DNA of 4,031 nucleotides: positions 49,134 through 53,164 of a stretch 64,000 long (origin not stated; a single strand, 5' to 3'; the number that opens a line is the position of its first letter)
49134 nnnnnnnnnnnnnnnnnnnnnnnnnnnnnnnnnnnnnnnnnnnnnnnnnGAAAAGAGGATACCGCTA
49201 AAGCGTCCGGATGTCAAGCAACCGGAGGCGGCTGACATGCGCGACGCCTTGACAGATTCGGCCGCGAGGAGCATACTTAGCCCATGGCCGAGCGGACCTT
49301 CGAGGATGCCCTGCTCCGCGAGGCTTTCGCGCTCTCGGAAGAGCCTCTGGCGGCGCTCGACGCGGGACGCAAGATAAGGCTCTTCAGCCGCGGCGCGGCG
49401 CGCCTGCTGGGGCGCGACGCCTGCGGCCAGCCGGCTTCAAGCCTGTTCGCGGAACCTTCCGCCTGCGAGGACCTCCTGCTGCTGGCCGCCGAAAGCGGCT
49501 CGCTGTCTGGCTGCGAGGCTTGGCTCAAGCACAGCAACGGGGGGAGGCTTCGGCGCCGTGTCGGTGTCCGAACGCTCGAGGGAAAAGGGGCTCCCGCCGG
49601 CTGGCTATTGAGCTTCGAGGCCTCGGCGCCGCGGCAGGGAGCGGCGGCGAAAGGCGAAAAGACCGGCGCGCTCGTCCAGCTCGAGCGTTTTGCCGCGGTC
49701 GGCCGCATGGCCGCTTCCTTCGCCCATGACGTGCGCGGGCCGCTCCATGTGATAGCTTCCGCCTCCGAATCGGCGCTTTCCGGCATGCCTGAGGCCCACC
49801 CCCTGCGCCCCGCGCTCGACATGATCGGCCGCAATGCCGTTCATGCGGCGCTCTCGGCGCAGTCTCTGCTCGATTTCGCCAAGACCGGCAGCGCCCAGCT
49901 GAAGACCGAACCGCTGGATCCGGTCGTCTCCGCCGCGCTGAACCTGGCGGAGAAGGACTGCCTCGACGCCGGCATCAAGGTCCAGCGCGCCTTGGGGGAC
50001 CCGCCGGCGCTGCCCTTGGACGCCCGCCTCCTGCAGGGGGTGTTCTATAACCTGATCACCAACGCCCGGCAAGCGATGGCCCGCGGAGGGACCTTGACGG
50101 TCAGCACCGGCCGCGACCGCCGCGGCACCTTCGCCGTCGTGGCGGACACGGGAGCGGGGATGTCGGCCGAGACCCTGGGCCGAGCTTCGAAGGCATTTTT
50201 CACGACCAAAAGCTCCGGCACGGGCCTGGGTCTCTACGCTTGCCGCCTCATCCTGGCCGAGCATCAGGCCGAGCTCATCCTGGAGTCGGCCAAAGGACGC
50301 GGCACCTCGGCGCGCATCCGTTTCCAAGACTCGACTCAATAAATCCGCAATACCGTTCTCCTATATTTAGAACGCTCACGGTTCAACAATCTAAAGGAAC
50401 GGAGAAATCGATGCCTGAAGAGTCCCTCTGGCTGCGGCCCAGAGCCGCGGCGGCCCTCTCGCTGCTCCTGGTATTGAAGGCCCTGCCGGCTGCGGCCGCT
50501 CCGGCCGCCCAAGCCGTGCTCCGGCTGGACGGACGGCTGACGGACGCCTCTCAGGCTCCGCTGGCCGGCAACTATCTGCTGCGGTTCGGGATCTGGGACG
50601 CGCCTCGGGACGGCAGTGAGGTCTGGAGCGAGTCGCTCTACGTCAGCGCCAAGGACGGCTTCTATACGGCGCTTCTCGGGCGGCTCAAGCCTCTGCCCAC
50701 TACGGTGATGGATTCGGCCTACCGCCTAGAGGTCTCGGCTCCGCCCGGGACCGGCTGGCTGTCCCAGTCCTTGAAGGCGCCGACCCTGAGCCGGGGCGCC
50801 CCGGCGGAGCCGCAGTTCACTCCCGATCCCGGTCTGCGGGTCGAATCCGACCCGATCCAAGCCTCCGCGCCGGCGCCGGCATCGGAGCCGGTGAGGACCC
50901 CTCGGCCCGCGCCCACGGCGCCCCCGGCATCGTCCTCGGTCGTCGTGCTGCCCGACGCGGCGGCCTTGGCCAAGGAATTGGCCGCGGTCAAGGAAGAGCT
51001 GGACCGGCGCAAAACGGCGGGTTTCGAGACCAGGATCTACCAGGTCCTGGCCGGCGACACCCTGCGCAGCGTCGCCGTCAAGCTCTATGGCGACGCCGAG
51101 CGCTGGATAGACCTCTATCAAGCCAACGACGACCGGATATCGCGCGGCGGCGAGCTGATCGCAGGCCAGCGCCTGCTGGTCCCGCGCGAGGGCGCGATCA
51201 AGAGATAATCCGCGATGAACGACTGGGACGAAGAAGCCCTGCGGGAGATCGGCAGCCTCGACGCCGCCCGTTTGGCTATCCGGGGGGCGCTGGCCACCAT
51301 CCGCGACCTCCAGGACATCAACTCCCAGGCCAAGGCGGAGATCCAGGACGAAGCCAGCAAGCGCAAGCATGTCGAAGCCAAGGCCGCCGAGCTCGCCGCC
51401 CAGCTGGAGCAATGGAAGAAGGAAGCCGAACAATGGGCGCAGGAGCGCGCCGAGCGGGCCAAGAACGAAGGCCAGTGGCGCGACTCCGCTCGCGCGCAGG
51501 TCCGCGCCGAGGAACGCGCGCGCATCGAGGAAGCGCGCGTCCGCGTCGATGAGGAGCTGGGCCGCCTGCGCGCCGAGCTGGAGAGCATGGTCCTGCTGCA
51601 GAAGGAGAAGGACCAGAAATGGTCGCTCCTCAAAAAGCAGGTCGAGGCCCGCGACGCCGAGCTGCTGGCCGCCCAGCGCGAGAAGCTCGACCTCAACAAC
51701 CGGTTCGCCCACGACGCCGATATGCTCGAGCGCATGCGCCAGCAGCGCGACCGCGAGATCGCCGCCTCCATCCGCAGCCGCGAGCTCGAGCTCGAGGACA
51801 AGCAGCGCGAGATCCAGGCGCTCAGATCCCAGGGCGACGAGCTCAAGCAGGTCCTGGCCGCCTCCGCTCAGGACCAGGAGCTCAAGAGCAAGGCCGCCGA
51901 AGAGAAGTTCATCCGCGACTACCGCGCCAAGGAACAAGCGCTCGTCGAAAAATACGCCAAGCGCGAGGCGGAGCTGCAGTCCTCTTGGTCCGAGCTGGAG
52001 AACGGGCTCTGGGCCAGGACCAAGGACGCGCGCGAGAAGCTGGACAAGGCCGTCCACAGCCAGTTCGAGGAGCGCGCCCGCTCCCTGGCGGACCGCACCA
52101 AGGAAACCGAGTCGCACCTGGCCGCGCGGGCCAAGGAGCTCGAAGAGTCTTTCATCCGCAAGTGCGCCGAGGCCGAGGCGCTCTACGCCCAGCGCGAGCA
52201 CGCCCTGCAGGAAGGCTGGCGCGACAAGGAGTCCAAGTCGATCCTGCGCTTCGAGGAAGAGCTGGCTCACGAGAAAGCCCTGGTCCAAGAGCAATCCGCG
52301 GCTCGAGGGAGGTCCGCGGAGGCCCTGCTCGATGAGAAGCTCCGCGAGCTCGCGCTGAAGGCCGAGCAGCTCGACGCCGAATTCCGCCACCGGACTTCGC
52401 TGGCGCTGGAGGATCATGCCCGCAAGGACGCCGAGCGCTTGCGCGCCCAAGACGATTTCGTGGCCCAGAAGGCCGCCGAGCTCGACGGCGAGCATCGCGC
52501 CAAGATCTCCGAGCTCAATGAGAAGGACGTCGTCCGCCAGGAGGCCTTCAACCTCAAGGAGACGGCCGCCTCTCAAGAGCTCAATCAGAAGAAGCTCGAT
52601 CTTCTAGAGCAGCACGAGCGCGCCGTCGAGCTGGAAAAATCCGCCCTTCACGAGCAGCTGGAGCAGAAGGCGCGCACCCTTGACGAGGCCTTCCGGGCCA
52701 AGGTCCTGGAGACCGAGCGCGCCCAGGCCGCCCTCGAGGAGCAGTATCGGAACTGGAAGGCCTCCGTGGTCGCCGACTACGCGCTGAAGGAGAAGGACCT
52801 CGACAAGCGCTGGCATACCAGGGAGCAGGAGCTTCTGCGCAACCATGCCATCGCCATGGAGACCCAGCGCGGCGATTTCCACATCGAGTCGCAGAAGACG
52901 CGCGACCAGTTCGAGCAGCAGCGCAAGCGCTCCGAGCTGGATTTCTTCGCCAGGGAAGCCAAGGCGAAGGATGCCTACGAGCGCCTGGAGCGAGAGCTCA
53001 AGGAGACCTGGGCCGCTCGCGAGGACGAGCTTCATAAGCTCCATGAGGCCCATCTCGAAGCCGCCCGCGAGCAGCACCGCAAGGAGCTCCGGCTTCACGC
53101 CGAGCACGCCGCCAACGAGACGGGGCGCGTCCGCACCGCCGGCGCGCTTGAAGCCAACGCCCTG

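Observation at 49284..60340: Candidate novel signalling locus: PAS-HK, secreted LysM, giant coiled-coil HK, REC-TM-propeller, YtxH and stand-alone REC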

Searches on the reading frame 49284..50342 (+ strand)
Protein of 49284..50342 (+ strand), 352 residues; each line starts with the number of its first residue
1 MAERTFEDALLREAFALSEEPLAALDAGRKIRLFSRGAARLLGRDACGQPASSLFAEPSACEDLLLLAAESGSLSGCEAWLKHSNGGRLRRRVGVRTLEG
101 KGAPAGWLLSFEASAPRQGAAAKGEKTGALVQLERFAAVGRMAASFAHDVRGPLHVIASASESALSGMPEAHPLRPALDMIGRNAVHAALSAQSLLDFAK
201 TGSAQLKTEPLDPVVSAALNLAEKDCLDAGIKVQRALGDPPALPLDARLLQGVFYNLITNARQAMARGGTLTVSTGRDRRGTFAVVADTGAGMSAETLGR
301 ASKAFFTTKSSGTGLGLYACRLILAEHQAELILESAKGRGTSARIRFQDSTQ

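Call 9: search_protein_families(library=pfam, proteins=[window:49284-50342:+], max_evalue=0.01)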
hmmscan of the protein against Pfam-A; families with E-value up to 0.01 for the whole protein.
window:49284-50342:+ (352 aa): 4 families
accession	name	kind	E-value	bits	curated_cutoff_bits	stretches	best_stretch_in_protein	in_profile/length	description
PF02518.31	HATPase_c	-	5.8e-17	62.6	26.4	1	246-348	2-108/111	Histidine kinase-, DNA gyrase B-, and HSP90-like ATPase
PF00512.31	HisKA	-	0.0002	21.8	26.9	1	140-201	3-63/66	His Kinase A (phospho-acceptor) domain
PF13589.12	HATPase_c_3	-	0.0015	19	25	1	252-310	5-62/137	Histidine kinase-, DNA gyrase B-, and HSP90-like ATPase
PF13188.13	PAS_8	-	0.0099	16.2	21.8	0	10-62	2-54/65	PAS domain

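Call 48: search_protein_families(library=ncbifam, proteins=[window:49284-50342:+], max_evalue=0.01)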
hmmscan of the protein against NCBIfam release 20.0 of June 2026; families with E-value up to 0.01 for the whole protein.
window:49284-50342:+ (352 aa): 67 families (the best 25 are shown)
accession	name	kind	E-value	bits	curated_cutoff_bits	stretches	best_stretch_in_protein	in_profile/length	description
NF008468.0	PRK11360.1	equivalog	1.9e-39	135.6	646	1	22-348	281-607/616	two-component system sensor histidine kinase AtoS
NF007688.0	PRK10364.1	equivalog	9.7e-31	107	479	1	130-345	231-447/460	two-component system sensor histidine kinase ZraS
NF052574.1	HisKinEspCMyxo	equivalog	3.8e-25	88.2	1200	1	69-342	352-630/785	serine histidine kinase EspC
NF040750.1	tetrathio_HK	equivalog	2.1e-22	79.3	750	1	125-337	324-542/555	tetrathionate respiration histidine kinase TtrS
NF038348.1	T2SS_HK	subfamily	6e-22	77.8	450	1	193-346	416-570/574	histidine kinase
NF010411.0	PRK13837.1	equivalog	9.1e-22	76.9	647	1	130-347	441-673/828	two-component system VirA-like sensor kinase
NF041777.1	sens_FixL_Rhizob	equivalog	6.4e-20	71.3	850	1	121-345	244-477/485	sensor protein FixL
NF010076.0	PRK13557.1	subfamily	1e-16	60.5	631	1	128-349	152-394/540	histidine kinase famiy protein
NF053867.1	SprKinKinDBac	equivalog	1.7e-16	59.8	775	1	250-347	398-495/500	sporulation kinase KinD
TIGR02966.1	phoR_proteo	equivalog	3.1e-16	59.3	334.2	1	144-347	119-333/333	phosphate regulon sensor histidine kinase PhoR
NF047497.1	HK_LIC_12097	equivalog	3.2e-16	59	500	1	125-339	136-357/367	LIC_12097 family sensor histidine kinase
NF046020.1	HisKinCckABruc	equivalog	5.8e-16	57.5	1000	1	131-345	472-703/868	cell cycle histidine kinase CckA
NF052573.1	HisKinEspAMyxo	equivalog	5.4e-15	54.5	1400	1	129-347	374-609/755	serine histidine kinase EspA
NF046044.1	PnpS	equivalog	6.2e-15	55.1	400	1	147-347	178-389/390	two-component system histidine kinase PnpS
NF008312.0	PRK11100.1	equivalog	1.8e-14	53.5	356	1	132-350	249-475/477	two-component system sensor histidine kinase CreC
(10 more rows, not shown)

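Call 87: search_protein_families(library=padloc, proteins=[window:49284-50342:+], max_evalue=0.001)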
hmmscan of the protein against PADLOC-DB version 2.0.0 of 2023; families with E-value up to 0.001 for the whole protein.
window:49284-50342:+ (352 aa): 0 families

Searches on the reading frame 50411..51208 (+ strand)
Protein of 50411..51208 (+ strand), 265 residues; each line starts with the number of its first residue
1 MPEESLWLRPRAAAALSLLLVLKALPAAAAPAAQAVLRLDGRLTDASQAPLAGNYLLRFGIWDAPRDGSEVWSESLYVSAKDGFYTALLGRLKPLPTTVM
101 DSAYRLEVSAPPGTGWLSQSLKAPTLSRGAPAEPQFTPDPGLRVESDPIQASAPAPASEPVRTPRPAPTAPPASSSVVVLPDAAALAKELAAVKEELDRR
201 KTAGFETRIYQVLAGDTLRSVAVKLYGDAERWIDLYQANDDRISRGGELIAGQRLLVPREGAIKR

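Call 9: search_protein_families(library=pfam, proteins=[window:50411-51208:+], max_evalue=0.01)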
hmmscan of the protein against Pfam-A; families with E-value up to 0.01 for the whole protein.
window:50411-51208:+ (265 aa): 1 family
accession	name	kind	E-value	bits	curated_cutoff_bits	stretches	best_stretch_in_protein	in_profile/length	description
PF01476.26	LysM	-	0.0054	17.1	20.9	1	210-258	1-43/43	LysM domain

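Call 39: find_homologous_proteins(query=window:50411-51208:+, max_evalue=0.001)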
Query window:50411-51208:+ (265 aa): 8 proteins with E <= 0.001 among 8000 candidates.
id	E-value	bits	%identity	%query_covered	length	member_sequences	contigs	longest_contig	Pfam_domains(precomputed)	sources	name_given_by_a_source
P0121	5.8e-157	539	97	100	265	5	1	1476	-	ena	-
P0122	9.8e-45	171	50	40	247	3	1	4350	PF01476.27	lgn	-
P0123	1.2e-42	164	42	95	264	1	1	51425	PF01476.27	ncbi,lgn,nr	ncbi:MAG: LysM peptidoglycan-binding domain-containing protein [Elusimicrobia bacterium]|nr:LysM pep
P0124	9.7e-42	161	41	92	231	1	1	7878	PF01476.27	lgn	-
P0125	1.6e-40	157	43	87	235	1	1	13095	PF01476.27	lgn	-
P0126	4.5e-39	153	42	92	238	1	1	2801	PF01476.27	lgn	-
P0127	4.0e-5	41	41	18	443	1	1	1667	PF00756.27,PF05489.19,PF01476.27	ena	-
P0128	4.1e-5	41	47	18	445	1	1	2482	PF00756.27,PF05489.19,PF01476.27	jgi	jgi:S-formylglutathione hydrolase FrmB/LysM repeat protein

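Call 48: search_protein_families(library=ncbifam, proteins=[window:50411-51208:+], max_evalue=0.01)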
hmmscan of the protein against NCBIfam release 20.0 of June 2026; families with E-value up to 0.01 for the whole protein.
window:50411-51208:+ (265 aa): 1 family
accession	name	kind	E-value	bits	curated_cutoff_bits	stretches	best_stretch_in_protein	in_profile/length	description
NF008399.0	PRK11198.1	equivalog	2.8e-08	34.3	134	1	189-259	78-147/149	peptidoglycan-binding protein LysM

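Call 87: search_protein_families(library=padloc, proteins=[window:50411-51208:+], max_evalue=0.001)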
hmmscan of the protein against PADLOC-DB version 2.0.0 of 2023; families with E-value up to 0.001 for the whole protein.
window:50411-51208:+ (265 aa): 0 families

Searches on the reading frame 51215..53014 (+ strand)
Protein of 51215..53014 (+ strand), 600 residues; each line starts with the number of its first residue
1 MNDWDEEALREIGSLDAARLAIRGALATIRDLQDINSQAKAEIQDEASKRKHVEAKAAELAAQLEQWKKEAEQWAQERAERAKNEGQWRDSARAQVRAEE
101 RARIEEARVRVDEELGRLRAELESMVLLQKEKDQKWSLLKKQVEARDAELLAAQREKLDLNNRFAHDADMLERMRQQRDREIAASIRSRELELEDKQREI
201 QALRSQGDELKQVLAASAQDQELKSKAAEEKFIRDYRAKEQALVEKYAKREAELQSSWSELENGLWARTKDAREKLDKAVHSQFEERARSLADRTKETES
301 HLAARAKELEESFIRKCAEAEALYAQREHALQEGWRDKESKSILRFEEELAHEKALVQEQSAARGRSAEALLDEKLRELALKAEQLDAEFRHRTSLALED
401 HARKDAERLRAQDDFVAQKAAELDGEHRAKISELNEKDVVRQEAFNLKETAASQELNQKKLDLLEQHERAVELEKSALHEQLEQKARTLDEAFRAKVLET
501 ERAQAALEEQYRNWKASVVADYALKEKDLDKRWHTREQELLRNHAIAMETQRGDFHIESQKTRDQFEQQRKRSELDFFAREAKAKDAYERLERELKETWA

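Call 77: predict_structure(protein=window:51215-53014:+)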
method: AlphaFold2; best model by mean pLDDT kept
length: 600 residues; sequences in the alignment: 1
mean_pLDDT: 73.7   pTM: 0.34
mean pLDDT of the five models: 73.7, 69.8, 69.8, 68.7, 68.5
residues with pLDDT >= 90: 38; 70-90: 368; 50-70: 168; < 50: 26
segments of 3 or more residues with pLDDT < 50: 215-221, 338-342, 442-444, 551-555
pLDDT, mean of each block of 10 residues (from residue 1): 70 80 88 89 90 89 89 82 63 62 78 87 88 90 90 91 86 86 84 83 71 49 56 75 76 74 78 77 75 74 77 81 74 56 54 61 60 74 79 74 76 77 70 52 53 68 79 79 81 79 75 73 66 68 62 49 62 61 68 64
secondary structure, 60 per line:
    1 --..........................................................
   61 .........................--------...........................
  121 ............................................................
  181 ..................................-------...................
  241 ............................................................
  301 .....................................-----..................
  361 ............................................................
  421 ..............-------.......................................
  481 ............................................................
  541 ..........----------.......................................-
elements in order: H3-85 H94-214 H222-337 H343-434 H442-550 H561-599

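Call 81: fold_search(model_id=the predicted structure, library=pdb)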
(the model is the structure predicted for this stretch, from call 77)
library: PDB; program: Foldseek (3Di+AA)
matches with E <= 10: 413; with E <= 0.001: 0
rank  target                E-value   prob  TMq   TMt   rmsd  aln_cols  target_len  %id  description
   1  8tzl_E                1.0e-02  1.00  0.24  0.40   4.2       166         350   15  Cryo-EM structure of Vibrio cholerae FtsE/FtsX/EnvC complex, full-length (released 2023-12-20)
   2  8glv_Do               3.4e-02  0.60  0.13  0.05  53.1       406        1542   19  96-nm repeat unit of doublet microtubules from Chlamydomonas reinhardtii flagella (released 2023-05-31)
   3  4cgk_A                3.6e-02  0.87  0.16  0.24  35.5       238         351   13  Crystal structure of the essential protein PcsB from Streptococcus pneumoniae (released 2014-05-21)
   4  8i4v_B                4.5e-02  0.92  0.12  0.26  10.6       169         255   11  Cryo-EM structure of 5-subunit Smc5/6 arm region (released 2024-06-26)
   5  8i4v_A                5.1e-02  0.96  0.17  0.29   7.4       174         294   11  Cryo-EM structure of 5-subunit Smc5/6 arm region (released 2024-06-26)
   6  9a6c_A                5.1e-02  0.51  0.08  0.09  27.8       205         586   11  Integrative model of YYDD-YYDB by crosslinking MS and deep learning (released 2024-09-18)
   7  5xg2                  5.8e-02  1.00  0.24  0.55   6.2       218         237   18  Crystal structure of a coiled-coil segment (residues 345-468 and 694-814) of Pyrococcus yayanosii Smc (released 2017-06-07)
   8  5nnv_B                6.9e-02  0.98  0.21  0.43   5.7       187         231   17  Structure of a Bacillus subtilis Smc coiled coil middle fragment (released 2017-06-21)
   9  8tgd_D                7.4e-02  1.00  0.22  0.50   4.7       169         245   11  STX-478, a Mutant-Selective, Allosteric Inhibitor bound to H1047R PI3Kalpha (released 2023-09-06)
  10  4waf_B                7.8e-02  1.00  0.22  0.49   3.9       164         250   11  Crystal Structure of a novel tetrahydropyrazolo[1,5-a]pyrazine in an engineered PI3K alpha (released 2014-12-31)
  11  7n6g_3H               7.8e-02  0.69  0.15  0.24  79.5       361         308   17  C1 of central pair (released 2022-05-18)
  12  5fi4_B                8.3e-02  1.00  0.21  0.48   4.1       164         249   11  Discovery of imidazo[1,2-a]-pyridine inhibitors of pan-PI3 kinases that are efficacious in a mouse xenograft model (released 2016-02-03)
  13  8i21_B                8.3e-02  0.75  0.12  0.25  15.9       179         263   13  Cryo-EM structure of 6-subunit Smc5/6 arm region (released 2024-06-26)
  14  7n6g_3I               8.8e-02  0.63  0.14  0.20  83.6       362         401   17  C1 of central pair (released 2022-05-18)
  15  6tpi_A                9.4e-02  0.91  0.18  0.27  22.2       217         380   19  EnvC bound to the FtsX periplasmic domain (released 2020-11-04)
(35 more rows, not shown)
